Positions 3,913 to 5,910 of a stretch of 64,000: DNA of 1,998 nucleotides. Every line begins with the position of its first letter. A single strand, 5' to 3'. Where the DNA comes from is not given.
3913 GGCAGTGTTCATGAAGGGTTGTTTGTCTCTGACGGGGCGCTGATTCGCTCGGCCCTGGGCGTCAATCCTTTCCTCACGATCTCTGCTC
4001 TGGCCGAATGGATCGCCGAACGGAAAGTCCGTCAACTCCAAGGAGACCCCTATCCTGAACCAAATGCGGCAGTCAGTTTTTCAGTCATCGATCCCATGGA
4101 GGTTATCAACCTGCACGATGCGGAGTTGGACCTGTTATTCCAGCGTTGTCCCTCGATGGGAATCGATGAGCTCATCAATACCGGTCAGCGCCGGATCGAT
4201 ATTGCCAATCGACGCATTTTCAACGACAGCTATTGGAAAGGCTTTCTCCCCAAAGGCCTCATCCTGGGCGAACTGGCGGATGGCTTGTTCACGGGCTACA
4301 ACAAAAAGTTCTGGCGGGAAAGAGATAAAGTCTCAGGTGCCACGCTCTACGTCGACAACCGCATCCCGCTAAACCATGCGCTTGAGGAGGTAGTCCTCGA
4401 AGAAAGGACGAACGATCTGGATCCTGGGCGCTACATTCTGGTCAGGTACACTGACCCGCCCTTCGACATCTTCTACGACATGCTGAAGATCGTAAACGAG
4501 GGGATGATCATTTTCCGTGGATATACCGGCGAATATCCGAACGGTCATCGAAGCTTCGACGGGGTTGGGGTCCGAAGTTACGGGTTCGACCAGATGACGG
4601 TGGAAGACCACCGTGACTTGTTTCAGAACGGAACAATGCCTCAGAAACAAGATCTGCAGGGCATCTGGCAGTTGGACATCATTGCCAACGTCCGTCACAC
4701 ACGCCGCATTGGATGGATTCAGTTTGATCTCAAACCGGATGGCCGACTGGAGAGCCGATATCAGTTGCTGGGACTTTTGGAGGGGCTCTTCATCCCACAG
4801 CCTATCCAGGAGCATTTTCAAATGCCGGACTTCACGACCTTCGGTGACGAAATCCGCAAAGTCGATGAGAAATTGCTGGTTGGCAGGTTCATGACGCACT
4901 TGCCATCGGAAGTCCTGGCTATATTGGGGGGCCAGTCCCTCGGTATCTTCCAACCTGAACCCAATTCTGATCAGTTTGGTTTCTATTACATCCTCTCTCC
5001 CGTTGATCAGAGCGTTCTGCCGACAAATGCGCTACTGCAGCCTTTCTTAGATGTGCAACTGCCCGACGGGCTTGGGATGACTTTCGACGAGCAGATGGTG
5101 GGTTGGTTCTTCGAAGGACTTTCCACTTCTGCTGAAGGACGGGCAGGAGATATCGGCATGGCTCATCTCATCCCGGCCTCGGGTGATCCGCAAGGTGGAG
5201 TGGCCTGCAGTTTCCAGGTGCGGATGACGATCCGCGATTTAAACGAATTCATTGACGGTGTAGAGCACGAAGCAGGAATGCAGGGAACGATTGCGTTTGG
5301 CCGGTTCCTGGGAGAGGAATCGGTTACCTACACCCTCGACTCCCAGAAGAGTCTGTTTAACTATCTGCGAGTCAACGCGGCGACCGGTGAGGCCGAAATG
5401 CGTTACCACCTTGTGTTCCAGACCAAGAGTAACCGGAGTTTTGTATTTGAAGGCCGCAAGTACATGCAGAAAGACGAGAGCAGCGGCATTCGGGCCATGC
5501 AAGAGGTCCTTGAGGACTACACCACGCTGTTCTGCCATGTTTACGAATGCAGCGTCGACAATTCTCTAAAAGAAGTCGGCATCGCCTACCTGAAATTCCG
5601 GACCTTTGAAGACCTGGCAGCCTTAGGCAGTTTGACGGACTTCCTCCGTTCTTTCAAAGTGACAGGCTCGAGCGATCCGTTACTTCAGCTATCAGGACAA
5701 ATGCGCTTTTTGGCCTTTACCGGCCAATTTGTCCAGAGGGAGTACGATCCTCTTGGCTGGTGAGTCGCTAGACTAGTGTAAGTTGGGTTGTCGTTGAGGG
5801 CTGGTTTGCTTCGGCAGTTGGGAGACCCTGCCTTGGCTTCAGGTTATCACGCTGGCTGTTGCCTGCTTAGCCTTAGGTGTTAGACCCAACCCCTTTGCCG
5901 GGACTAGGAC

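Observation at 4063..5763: Cholesterol-oxidase-like GMC flavoprotein carrying a ~565-aa C-terminal extension with no recognisable motifs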

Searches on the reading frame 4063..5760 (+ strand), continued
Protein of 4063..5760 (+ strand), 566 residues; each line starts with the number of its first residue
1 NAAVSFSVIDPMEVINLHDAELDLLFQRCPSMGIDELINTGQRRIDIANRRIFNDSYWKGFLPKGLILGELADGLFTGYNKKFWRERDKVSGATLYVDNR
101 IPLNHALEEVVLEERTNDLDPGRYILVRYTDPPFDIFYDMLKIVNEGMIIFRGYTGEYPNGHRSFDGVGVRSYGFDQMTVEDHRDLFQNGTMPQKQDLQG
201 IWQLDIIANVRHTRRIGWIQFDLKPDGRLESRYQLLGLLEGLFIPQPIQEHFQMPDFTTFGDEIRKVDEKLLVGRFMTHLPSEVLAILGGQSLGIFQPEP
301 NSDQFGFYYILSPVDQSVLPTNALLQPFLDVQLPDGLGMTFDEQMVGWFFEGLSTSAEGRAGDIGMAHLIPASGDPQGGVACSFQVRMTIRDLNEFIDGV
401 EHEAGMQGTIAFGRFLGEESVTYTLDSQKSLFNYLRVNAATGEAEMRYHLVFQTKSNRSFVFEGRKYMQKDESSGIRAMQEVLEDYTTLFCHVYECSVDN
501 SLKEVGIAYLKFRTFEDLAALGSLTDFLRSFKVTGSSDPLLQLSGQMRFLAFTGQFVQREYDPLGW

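Call 85: find_related_loci(query=P0146, collection=metagenome_contigs, flank=6000)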
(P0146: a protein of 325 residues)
Query P0146 (325 aa) in metagenome_contigs; peptide patterns used: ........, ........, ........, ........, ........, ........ (x = any residue, [..] = any of these).
109 stretches matched a pattern; 28 encode a relative of the query (tblastn E <= 1e-3); 28 distinct loci.
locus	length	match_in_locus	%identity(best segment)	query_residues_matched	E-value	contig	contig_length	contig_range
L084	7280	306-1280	97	1-325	0e+0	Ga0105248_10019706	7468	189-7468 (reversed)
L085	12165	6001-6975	97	1-325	0e+0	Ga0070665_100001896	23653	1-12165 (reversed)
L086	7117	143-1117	94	1-325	0e+0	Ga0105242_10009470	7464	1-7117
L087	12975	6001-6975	94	1-325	0e+0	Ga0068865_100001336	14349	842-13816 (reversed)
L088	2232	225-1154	66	17-324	2e-145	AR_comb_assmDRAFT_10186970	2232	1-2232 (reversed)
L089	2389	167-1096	65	17-324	1e-143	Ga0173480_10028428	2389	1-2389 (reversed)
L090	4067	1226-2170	62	12-325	3e-132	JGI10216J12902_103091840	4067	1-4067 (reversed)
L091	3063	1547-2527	51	3-325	5e-112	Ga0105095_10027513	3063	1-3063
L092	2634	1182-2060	54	31-324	6e-109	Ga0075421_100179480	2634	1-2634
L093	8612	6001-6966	50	2-324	7e-105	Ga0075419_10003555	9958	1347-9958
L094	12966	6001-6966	50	2-324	7e-105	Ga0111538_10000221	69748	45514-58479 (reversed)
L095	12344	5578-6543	50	2-324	3e-104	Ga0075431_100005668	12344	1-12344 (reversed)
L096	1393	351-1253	52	23-325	4e-112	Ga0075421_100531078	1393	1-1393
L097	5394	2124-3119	47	2-322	1e-102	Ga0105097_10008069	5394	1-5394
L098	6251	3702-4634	50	14-325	1e-101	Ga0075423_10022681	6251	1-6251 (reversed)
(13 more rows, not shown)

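Call 88: search_solved_structures(query=L001:11696-15391:+, max_evalue=0.01)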
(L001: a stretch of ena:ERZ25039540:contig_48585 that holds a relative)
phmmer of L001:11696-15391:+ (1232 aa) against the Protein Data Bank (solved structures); distinct sequences matched with E-value up to 0.01: 0.

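Call 89: search_solved_structures(query=L063:4600-6894:+, max_evalue=0.01)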
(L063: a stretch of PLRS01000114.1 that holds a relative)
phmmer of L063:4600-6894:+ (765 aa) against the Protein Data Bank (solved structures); distinct sequences matched with E-value up to 0.01: 0.

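Call 90: search_solved_structures(query=L001:10332-11684:+, max_evalue=0.001)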
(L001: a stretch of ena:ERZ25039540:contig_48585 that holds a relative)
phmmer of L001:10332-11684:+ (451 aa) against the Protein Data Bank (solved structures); distinct sequences matched with E-value up to 0.001: 26.
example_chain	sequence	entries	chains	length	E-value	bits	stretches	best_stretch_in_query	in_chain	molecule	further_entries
8qmy_A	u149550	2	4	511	3.5e-13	52.7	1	5-267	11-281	ancestral L-galactono-1,4-lactone dehydrogenase | L-galactono-1,4-lactone dehydrogenase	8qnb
8qnr_A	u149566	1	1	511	3.6e-13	52.6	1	5-267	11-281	L-galactono-1,4-lactone dehydrogenase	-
8qnc_A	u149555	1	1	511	6.1e-13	51.9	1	5-267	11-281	L-galactono-1,4-lactone dehydrogenase: A113G variant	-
6fyg_A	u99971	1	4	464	2.9e-11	46.4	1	9-197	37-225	Putative FAD-dependent oxygenase EncM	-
6fyd_A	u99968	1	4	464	3e-11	46.3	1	9-197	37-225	Putative FAD-dependent oxygenase EncM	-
6fyf_A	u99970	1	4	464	3.3e-11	46.2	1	9-197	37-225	Putative FAD-dependent oxygenase EncM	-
4xlo_A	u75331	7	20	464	3.6e-11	46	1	9-197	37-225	FAD-dependent oxygenase EncM | Putative FAD-dependent oxygenase EncM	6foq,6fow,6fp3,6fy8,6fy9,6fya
3w8w_A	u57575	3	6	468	3.7e-11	46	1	9-197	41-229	Putative FAD-dependent oxygenase EncM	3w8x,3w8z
6fye_A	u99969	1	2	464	4.2e-11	45.8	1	9-197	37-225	Putative FAD-dependent oxygenase EncM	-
6fyb_A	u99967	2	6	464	4.3e-11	45.8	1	9-197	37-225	Putative FAD-dependent oxygenase EncM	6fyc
2vfr_A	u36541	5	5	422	1e-09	41.2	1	2-194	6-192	XYLITOL OXIDASE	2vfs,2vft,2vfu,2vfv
7qh2_C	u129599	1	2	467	3.6e-09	39.4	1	10-186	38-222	Lactate dehydrogenase (NAD(+),ferredoxin) subunit LctD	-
9p1p_A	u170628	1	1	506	6.1e-07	32.1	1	12-189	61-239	Flavin-dependent oxidase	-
8ot8_A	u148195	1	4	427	2.9e-06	29.9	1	6-199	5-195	FAD-binding protein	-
7a24_z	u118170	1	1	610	4.9e-06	29.1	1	5-239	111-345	GLDH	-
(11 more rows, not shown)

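Call 93: find_homologous_proteins(query=A7, max_evalue=0.001)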
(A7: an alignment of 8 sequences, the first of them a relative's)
Query A7 (8 sequences) (325 aa, profile of the alignment): 243 proteins with E <= 0.001 among 8000 candidates; the best 120 are listed.
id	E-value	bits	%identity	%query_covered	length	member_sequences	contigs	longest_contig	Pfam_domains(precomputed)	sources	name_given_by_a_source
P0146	1.6e-134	466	100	100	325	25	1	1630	-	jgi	jgi:hypothetical protein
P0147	1.1e-132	460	61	95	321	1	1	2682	-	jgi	jgi:hypothetical protein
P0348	5.9e-130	451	87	100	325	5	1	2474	-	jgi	jgi:hypothetical protein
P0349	8.9e-130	451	65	95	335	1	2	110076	-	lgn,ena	-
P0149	1.6e-129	450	54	98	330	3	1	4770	-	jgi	jgi:hypothetical protein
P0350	2.3e-129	449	82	100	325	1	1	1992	-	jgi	jgi:hypothetical protein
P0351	3.5e-128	445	63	100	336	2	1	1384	-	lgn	-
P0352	6.4e-128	444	63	95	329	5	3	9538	-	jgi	jgi:hypothetical protein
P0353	2.0e-127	443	61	95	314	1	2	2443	-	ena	-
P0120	1.6e-125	437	81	100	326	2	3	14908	-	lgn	-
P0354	1.3e-124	434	60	96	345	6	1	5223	-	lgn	-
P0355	9.4e-124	431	64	95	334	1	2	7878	-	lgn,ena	-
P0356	1.3e-123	430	58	95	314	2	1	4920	-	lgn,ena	-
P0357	4.6e-123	429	81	100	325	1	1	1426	-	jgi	jgi:hypothetical protein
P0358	1.2e-122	427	59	95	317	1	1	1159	-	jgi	jgi:hypothetical protein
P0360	2.0e-121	423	63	95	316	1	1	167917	-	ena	-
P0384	1.8e-106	374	54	90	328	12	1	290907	-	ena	-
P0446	3.6e-102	360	27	86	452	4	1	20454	PF03364.26,PF10604.16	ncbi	-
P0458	2.1e-101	357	50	96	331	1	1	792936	-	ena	-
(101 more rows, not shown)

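Call 94: find_encoding_contigs(protein=P0384, flank=5000, max_places=1)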
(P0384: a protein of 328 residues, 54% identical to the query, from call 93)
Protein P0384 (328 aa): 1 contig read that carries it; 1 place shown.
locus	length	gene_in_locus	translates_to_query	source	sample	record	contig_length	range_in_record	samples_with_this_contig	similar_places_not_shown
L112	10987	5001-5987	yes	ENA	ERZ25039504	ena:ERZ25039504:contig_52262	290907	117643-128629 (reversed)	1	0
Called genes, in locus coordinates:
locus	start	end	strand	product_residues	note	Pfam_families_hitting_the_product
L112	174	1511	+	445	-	PF00324:AA_permease, PF13520:AA_permease_2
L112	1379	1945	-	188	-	PF00376:MerR, PF13411:MerR_1, PF09278:MerR-DNA-bind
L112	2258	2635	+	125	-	PF01209:Ubie_methyltran, PF08241:Methyltransf_11, PF08242:Methyltransf_12 (weak), PF13489:Methyltransf_23, PF13649:Methyltransf_25, PF13847:Methyltransf_31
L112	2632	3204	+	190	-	PF09335:VTT_dom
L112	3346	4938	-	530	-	PF00732:GMC_oxred_N (faint), PF01266:DAO (faint), PF13450:NAD_binding_8 (weak), PF05199:GMC_oxred_C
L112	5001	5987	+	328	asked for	-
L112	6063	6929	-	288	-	-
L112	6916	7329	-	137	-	PF00293:NUDIX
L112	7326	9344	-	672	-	PF10633:NPCBM_assoc (faint)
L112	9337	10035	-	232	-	PF02585:PIG-L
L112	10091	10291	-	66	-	PF25183:OMP_b-brl_4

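Call 95: find_encoding_contigs(protein=P0458, flank=5000, max_places=1)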
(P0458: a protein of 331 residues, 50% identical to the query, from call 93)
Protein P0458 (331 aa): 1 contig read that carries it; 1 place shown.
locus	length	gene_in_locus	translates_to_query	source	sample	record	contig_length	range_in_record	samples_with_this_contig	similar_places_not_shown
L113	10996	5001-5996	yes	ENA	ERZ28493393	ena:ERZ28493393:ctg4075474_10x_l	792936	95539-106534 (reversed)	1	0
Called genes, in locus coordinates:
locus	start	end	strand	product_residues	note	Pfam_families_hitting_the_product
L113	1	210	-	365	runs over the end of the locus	PF09594:GT87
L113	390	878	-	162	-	-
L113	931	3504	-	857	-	PF12704:MacB_PCD, PF02687:FtsX (weak), PF12704:MacB_PCD, PF02687:FtsX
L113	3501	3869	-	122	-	PF03551:PadR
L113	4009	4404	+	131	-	PF08818:DUF1801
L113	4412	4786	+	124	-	PF08818:DUF1801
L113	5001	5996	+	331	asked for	-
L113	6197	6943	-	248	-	-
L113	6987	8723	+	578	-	-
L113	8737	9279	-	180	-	-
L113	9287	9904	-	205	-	-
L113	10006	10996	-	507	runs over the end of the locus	PF00355:Rieske, PF13806:Rieske_2, PF07992:Pyr_redox_2, PF01593:Amino_oxidase (faint), PF13738:Pyr_redox_3 (faint), PF00070:Pyr_redox, PF14759:Reductase_C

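Call 96: find_encoding_contigs(protein=P0360, flank=5000, max_places=1)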
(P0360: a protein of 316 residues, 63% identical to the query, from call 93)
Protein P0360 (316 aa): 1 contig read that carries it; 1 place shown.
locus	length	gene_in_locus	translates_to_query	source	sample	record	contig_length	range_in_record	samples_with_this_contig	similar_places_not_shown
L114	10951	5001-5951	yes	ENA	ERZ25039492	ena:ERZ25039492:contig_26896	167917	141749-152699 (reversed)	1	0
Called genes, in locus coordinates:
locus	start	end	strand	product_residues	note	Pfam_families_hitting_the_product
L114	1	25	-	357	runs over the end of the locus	PF13374:TPR_10 (faint)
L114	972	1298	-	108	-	PF20703:nSTAND1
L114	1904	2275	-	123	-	-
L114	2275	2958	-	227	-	-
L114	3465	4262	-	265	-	-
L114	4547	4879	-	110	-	-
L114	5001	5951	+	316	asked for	-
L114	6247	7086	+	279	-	-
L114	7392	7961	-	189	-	-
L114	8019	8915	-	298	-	PF00656:Peptidase_C14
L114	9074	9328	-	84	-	-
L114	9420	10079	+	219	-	-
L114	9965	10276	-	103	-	-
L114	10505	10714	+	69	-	-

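Call 97: find_encoding_contigs(protein=P0446, flank=5000, max_places=1)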
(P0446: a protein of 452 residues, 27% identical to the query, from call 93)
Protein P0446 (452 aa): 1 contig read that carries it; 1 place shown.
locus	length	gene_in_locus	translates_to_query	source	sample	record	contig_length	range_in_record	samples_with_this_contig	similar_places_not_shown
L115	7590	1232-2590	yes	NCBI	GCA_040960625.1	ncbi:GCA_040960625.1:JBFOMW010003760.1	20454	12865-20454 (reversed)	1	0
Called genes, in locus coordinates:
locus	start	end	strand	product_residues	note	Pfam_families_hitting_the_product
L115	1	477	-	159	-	?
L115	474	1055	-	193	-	PF13620:CarboxypepD_reg (faint)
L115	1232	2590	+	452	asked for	PF03364:Polyketide_cyc (weak), PF10604:Polyketide_cyc2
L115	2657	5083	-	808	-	PF00232:Glyco_hydro_1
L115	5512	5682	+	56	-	-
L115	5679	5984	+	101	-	-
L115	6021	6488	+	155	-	PF00924:MS_channel_2nd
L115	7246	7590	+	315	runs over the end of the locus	-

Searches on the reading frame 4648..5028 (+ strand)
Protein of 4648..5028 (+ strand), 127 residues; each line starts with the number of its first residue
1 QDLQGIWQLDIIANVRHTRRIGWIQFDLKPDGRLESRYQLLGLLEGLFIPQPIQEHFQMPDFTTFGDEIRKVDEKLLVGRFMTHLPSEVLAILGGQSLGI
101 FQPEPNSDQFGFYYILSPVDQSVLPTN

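Call 52: search_solved_structures(query=A2, max_evalue=10, show_alignments=2)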
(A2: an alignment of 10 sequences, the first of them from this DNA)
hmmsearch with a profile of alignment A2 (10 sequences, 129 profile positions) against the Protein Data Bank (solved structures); distinct sequences matched with E-value up to 10: 0.

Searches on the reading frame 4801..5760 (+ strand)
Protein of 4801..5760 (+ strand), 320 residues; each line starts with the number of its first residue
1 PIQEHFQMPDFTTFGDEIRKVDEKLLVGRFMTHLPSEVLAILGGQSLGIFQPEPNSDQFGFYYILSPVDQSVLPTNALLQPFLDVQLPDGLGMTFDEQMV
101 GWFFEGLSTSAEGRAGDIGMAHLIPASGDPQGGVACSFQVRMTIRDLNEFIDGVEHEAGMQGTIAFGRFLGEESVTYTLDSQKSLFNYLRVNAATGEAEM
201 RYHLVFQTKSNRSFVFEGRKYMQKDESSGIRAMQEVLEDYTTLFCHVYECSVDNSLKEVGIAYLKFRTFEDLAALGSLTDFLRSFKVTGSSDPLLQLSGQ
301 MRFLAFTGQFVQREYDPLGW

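Call 8: search_protein_families(library=pfam, proteins=[window:4801-5760:+], max_evalue=10)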
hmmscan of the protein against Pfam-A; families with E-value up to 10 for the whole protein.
window:4801-5760:+ (320 aa): 1 family
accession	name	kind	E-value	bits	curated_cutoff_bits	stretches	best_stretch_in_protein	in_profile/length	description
PF18596.6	Sld7_C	-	0.033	14.7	23.2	1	195-245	27-77/77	Sld7 C-terminal domain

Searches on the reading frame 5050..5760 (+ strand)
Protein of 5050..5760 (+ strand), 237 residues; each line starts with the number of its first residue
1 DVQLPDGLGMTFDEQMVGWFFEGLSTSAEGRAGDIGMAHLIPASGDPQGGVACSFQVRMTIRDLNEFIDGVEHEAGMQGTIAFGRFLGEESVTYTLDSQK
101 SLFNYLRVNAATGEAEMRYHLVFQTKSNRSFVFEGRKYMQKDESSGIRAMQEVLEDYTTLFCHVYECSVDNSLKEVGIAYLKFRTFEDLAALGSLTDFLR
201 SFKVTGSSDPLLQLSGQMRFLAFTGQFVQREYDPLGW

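Call 53: search_solved_structures(query=A3, max_evalue=10, show_alignments=2)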
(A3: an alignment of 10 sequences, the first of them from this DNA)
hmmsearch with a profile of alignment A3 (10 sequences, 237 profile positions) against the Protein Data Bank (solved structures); distinct sequences matched with E-value up to 10: 0.

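Call 66: predict_structure(alignment_id=A4)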
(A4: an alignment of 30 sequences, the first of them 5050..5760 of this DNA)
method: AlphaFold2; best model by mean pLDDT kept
length: 237 residues; sequences in the alignment: 30
mean_pLDDT: 86.7   pTM: 0.85
mean pLDDT of the five models: 86.7, 86.5, 85.3, 83.4, 82.5
residues with pLDDT >= 90: 149; 70-90: 51; 50-70: 33; < 50: 4
segments of 3 or more residues with pLDDT < 50: 234-237
pLDDT, mean of each block of 10 residues (from residue 1): 87 95 89 88 94 97 93 93 97 98 84 84 97 90 65 71 96 97 68 71 94 93 77 50
secondary structure, 60 per line:
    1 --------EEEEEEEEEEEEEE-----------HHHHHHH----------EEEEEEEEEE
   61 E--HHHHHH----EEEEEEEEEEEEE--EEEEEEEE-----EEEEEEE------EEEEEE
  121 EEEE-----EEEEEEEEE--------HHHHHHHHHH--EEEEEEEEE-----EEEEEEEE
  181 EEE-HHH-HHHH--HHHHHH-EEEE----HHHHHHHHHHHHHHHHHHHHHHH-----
elements in order: E9-22 H34-40 E51-61 H64-69 E74-86 E89-96 E102-108 E115-124 E130-138 H147-156 E159-167 E173-183 H189-192 H195-200 E202-205 H210-232
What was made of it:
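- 5050..5760 (+): Sub-domain C (module residues 330-566): 8-stranded up-and-down barrel with a long C-terminal helix. It has many invariant polar residues (motifs KYMQKD, DYTTL, LKFRTFE). AF2 on C alone: pLDDT 86.7, pTM 0.85 (call 66).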

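Call 69: find_homologous_proteins(query=A5, max_evalue=0.001)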
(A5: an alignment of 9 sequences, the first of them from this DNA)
Query A5 (9 sequences) (237 aa, profile of the alignment): 201 proteins with E <= 0.001 among 8000 candidates; the best 120 are listed.
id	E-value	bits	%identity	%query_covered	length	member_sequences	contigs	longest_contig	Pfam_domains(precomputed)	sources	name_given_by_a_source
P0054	3.6e-102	359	59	100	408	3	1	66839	-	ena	-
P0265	1.6e-101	357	59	100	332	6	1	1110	-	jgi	jgi:hypothetical protein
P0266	5.5e-101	355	59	100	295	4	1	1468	-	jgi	jgi:hypothetical protein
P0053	3.1e-100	353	58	99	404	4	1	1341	-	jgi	jgi:hypothetical protein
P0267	4.6e-100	352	65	100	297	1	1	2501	-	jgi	jgi:hypothetical protein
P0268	1.1e-99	351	59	100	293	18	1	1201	-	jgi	jgi:hypothetical protein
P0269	2.4e-99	350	64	99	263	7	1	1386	-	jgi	jgi:hypothetical protein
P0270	1.1e-98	348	59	100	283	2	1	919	-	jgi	jgi:hypothetical protein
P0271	1.6e-98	347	61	100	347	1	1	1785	-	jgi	jgi:hypothetical protein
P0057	1.8e-98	347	58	100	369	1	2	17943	-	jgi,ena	jgi:hypothetical protein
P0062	3.7e-98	346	57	100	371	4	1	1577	-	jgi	jgi:hypothetical protein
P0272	4.3e-98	346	60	100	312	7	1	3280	-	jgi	-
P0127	2.7e-97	343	60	100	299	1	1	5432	-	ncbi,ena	-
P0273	3.4e-96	339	61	100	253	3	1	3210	-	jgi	jgi:hypothetical protein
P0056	1.4e-95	337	62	99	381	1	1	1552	-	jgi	jgi:hypothetical protein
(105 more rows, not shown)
